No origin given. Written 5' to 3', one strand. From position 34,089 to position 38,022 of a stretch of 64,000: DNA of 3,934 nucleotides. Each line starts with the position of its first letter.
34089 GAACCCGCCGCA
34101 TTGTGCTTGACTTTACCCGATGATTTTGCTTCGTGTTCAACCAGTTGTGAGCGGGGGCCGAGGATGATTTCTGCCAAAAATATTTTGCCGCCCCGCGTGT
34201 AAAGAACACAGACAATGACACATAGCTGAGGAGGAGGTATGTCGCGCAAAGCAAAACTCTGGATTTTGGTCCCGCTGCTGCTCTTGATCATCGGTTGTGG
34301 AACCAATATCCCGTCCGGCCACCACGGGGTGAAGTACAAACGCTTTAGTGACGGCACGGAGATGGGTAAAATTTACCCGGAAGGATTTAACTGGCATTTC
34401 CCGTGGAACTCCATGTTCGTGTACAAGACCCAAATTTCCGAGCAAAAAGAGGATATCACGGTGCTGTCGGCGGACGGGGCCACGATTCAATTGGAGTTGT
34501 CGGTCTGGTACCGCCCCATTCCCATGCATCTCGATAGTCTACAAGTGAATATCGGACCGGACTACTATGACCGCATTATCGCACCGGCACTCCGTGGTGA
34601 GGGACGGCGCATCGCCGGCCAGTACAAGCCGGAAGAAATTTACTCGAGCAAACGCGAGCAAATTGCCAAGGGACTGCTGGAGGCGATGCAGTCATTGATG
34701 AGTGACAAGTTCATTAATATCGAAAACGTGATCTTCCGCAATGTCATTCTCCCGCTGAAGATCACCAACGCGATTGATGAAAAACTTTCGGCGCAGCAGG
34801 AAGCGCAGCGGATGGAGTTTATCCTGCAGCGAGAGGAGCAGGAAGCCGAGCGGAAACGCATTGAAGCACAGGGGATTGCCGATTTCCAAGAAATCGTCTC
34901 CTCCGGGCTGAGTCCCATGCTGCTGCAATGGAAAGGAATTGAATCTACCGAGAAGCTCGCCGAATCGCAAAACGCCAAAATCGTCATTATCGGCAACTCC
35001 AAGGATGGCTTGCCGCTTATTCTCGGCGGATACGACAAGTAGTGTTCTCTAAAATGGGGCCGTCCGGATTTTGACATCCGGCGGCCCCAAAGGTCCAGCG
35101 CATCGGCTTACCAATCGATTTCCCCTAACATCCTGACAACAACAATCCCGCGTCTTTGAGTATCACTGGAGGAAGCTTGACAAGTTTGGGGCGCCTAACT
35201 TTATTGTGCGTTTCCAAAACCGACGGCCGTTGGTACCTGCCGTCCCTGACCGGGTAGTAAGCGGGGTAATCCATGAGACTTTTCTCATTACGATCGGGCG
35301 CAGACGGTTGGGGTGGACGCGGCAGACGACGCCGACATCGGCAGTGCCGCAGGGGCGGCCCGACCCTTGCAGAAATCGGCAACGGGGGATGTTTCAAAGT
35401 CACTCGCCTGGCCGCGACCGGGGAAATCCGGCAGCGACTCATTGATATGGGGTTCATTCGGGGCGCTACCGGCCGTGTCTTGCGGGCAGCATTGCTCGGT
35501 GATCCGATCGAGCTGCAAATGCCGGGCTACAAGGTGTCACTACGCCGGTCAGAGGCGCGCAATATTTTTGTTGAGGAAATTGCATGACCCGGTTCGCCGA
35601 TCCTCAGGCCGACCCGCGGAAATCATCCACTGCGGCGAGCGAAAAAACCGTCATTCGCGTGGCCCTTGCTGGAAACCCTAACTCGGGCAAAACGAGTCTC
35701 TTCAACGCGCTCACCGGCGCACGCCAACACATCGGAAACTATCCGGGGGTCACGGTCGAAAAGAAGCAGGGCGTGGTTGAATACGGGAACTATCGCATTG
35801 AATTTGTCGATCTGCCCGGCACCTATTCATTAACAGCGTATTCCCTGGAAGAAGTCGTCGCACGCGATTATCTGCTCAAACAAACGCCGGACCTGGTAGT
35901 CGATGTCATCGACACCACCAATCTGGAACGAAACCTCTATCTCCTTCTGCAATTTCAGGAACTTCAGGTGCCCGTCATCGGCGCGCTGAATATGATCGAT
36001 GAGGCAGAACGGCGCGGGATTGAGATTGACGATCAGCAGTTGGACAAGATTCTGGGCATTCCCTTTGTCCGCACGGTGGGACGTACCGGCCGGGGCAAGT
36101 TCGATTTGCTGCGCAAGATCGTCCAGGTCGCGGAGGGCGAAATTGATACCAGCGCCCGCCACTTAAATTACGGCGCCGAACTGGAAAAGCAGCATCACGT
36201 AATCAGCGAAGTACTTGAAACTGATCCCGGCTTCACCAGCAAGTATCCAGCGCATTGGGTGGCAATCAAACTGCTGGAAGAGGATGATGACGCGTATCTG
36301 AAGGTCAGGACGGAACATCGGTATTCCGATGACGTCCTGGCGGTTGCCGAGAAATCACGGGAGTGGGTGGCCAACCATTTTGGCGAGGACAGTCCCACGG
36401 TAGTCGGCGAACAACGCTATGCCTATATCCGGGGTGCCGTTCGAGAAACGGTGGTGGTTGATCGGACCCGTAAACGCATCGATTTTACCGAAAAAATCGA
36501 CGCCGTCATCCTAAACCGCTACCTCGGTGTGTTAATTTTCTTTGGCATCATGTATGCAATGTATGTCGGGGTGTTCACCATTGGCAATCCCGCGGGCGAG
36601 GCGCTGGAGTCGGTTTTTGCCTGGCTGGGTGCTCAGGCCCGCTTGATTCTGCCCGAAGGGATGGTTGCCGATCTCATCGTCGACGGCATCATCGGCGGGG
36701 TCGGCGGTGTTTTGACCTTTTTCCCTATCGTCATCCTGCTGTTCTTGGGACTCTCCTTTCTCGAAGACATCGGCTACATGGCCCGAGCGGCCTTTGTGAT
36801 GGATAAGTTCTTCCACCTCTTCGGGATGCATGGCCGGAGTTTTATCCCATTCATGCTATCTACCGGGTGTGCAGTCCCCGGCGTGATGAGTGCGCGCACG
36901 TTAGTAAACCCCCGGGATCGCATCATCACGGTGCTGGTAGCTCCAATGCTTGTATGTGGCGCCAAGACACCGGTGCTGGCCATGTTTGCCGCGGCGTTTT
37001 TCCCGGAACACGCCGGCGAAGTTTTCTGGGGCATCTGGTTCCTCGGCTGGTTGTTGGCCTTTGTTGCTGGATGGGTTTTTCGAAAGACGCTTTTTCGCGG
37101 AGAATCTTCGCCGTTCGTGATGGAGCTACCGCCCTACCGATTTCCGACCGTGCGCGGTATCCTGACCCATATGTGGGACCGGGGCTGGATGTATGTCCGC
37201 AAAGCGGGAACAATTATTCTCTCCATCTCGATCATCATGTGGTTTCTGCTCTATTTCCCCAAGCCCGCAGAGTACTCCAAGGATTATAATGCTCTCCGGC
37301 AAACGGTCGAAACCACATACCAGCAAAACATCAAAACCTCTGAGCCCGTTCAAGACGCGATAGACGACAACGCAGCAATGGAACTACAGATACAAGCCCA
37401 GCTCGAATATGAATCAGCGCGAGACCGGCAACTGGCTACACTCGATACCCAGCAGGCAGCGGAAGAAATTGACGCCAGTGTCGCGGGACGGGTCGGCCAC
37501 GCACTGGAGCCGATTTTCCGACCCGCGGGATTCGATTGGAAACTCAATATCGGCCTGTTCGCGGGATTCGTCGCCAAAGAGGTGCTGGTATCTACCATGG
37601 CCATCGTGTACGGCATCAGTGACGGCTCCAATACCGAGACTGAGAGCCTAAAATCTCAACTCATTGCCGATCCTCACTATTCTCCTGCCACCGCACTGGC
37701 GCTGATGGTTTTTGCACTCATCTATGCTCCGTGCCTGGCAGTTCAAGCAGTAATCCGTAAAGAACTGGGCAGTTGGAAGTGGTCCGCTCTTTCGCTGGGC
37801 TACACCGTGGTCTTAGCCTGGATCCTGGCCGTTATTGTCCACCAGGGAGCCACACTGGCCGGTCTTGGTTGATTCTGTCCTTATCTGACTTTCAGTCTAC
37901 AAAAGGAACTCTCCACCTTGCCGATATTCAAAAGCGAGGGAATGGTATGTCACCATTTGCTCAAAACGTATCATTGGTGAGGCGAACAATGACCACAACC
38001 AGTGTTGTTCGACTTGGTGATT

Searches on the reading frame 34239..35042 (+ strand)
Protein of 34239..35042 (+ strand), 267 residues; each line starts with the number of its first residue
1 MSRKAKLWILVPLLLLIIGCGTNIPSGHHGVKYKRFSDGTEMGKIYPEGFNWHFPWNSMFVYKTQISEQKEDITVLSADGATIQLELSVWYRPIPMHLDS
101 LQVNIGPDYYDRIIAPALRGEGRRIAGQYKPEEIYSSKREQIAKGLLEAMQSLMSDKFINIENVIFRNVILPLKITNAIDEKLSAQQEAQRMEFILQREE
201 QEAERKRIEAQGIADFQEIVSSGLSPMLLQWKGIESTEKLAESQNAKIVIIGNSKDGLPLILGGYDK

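Call 83: search_protein_families(library=pfam, proteins=[window:34239-35042:+], max_evalue=0.00001)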
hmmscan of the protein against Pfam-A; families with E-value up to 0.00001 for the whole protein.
window:34239-35042:+ (267 aa): 1 family
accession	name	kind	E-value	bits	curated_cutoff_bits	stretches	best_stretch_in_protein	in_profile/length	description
PF01145.31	Band_7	-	2e-27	96.8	23.6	1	23-203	2-169/176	SPFH domain / Band 7 family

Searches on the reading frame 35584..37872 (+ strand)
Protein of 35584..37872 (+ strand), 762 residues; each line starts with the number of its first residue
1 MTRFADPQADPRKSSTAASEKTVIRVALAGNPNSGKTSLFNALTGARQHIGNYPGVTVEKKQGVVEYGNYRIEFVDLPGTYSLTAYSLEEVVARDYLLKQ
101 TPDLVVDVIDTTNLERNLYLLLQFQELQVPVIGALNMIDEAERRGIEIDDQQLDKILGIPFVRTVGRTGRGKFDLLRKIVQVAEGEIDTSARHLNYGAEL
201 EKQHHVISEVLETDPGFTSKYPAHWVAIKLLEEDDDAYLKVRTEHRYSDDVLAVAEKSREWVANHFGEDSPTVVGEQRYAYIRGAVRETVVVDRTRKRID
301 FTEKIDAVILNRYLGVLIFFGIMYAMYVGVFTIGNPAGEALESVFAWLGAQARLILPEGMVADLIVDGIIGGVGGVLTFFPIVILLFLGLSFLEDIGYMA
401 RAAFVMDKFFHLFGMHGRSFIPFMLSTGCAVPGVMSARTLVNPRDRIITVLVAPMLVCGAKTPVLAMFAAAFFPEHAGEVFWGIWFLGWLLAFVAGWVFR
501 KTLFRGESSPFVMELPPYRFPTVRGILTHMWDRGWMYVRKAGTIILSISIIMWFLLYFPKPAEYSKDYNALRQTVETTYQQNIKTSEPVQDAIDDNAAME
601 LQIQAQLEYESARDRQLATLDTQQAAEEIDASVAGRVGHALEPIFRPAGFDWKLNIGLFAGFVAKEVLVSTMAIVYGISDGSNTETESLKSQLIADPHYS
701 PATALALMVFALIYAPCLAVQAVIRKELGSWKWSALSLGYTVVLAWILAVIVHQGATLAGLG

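Call 71: search_protein_families(library=ncbifam, proteins=[window:35584-37872:+], max_evalue=0.00001)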
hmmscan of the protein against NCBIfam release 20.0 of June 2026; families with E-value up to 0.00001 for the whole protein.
window:35584-37872:+ (762 aa): 19 families
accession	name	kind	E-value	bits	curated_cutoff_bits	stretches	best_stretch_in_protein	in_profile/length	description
TIGR00437.1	feoB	equivalog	4.7e-178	593.6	315.65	1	30-727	1-594/594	ferrous iron transport protein B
NF007105.0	PRK09554.1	equivalog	4.8e-142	474.7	683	1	24-553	4-527/772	Fe(2+) transporter permease subunit FeoB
TIGR03594.1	GTPase_EngA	equivalog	5.8e-12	45.4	306.7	1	25-181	2-158/432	ribosome biogenesis GTPase Der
TIGR00231.1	small_GTP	domain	7.6e-12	45.3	42.5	1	24-163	4-146/164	GTP-binding protein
NF000908.1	PRK00089.1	equivalog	2.5e-10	40.1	237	1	26-146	6-129/291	GTPase Era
NF002828.0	PRK03003.1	equivalog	3.8e-09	35.7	631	1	15-182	32-199/477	ribosome biogenesis GTPase Der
NF008954.1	PRK12296.1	equivalog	4.5e-09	35.3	377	1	20-115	156-250/470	GTPase ObgE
TIGR03918.1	GTP_HydF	equivalog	2.1e-08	33.5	325.55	1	22-187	6-171/392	[FeFe] hydrogenase H-cluster maturation GTPase HydF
TIGR02729.1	Obg_CgtA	equivalog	3.1e-08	33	280.25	1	21-80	155-215/329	Obg family GTPase CgtA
NF008955.0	PRK12297.1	equivalog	5.2e-08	32.2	406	1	21-79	157-216/429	GTPase ObgE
NF007071.0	PRK09518.1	equivalog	6.6e-08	31.5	953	1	16-185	264-433/706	bifunctional cytidylate kinase/GTPase Der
NF008956.1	PRK12299.1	equivalog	1.3e-07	30.9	300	1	22-79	157-215/327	GTPase ObgE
NF007171.0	PRK09602.1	subfamily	1.4e-07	30.7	387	1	24-64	3-43/397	YchF-related putative GTPase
TIGR00436.1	era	equivalog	1.9e-07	30.8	116.25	1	25-143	2-122/270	GTPase Era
TIGR00450.1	mnmE_trmE_thdF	equivalog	2.7e-07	30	252.6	1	22-141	208-329/446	tRNA uridine-5-carboxymethylaminomethyl(34) synthesis GTPase MnmE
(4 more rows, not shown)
